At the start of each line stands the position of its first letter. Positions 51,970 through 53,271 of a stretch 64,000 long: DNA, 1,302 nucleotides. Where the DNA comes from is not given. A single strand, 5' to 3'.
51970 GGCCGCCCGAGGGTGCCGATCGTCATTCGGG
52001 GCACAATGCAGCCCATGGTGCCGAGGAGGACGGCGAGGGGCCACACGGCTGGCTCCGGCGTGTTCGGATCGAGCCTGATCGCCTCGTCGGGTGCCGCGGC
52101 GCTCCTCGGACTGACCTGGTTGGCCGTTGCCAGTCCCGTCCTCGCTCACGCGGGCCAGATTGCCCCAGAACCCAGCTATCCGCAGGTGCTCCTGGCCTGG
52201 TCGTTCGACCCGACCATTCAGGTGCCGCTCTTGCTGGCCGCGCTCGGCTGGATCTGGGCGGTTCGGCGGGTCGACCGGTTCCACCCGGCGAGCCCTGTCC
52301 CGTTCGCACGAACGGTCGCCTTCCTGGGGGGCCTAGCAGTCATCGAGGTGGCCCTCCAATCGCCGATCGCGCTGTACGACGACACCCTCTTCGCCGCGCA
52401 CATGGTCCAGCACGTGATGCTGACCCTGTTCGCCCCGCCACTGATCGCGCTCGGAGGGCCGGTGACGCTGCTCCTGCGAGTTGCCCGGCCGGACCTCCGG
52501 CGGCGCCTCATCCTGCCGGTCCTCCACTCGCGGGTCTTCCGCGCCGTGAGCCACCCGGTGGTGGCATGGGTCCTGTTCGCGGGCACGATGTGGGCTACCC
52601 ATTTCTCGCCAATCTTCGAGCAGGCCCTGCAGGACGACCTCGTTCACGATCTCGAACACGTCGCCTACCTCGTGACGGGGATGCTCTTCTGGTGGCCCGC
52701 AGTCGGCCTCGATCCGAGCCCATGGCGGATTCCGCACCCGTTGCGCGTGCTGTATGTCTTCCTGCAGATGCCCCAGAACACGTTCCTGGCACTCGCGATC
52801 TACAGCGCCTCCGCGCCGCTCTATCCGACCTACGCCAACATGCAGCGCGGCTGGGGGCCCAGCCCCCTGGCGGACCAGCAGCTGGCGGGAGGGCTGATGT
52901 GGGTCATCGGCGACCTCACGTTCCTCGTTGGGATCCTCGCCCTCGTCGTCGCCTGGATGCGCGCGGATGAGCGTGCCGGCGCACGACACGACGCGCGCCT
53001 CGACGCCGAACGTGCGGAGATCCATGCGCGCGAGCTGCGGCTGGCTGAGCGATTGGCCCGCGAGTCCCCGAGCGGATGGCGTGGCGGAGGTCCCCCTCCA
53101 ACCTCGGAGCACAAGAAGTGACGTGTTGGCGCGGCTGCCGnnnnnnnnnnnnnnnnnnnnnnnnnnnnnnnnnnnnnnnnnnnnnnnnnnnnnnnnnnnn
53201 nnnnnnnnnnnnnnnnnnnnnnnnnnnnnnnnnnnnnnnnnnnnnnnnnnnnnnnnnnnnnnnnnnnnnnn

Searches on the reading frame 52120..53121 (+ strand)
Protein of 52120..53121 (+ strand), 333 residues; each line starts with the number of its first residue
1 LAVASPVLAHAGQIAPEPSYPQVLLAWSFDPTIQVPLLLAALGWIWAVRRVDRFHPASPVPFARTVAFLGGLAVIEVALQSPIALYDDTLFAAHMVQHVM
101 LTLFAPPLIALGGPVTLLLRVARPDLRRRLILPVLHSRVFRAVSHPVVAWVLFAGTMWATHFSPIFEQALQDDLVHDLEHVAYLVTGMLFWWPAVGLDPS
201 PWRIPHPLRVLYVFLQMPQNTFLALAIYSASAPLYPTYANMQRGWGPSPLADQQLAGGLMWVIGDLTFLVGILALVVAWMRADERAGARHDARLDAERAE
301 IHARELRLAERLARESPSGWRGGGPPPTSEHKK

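Call 26: search_protein_families(library=pfam, proteins=[window:52120-53121:+], max_evalue=0.001)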
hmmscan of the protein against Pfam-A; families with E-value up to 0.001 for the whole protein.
window:52120-53121:+ (333 aa): 1 family
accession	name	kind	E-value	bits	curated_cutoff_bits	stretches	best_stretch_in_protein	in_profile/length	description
PF09678.15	Caa3_CtaG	-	1.2e-77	261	27.7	1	44-281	3-236/237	Cytochrome c oxidase caa3 assembly factor (Caa3_CtaG)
